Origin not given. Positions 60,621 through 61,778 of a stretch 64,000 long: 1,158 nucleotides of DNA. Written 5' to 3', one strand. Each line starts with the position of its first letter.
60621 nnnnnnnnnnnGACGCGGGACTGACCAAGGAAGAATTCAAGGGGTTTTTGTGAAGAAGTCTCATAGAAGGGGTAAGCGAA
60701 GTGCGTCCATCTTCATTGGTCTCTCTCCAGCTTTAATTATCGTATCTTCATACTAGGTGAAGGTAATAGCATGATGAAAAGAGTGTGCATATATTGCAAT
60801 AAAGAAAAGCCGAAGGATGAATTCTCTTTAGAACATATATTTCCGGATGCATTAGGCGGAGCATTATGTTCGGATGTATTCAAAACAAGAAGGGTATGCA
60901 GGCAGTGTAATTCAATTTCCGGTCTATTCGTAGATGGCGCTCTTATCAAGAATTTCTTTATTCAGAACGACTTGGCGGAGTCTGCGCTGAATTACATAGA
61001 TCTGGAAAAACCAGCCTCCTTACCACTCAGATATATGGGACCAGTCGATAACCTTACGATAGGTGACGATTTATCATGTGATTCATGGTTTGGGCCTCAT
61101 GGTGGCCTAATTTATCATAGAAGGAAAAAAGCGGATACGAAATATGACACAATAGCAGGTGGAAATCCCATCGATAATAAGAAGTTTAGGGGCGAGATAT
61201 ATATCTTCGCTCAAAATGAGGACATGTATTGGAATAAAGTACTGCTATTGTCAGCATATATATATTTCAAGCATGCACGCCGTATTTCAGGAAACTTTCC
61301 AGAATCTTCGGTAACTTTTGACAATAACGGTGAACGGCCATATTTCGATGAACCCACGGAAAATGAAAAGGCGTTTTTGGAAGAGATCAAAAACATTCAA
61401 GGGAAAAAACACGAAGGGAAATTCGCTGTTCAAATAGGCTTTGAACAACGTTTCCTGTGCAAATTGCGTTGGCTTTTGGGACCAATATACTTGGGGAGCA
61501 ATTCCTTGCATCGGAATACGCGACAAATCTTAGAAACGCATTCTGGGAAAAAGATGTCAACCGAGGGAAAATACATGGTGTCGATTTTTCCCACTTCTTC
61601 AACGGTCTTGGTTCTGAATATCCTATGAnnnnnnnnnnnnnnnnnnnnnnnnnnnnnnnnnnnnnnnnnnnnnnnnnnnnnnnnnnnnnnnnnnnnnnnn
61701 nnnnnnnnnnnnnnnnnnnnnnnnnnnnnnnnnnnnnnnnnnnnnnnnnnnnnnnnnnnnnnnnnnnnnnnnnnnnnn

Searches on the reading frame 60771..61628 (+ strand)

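Call 67: search_protein_families(library=padloc, proteins=[window:60771-61628:+], max_evalue=0.001)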
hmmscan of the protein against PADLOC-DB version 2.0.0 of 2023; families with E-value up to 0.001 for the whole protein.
window:60771-61628:+ (285 aa): 0 families

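Call 68: search_protein_families(library=pfam, proteins=[window:60771-61628:+], max_evalue=0.001)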
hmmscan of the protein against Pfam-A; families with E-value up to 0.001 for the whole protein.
window:60771-61628:+ (285 aa): 1 family
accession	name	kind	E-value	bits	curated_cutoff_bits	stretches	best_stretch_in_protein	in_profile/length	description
PF14279.12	HNH_5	-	1.6e-15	57.2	27.5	1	6-62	1-55/56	HNH endonuclease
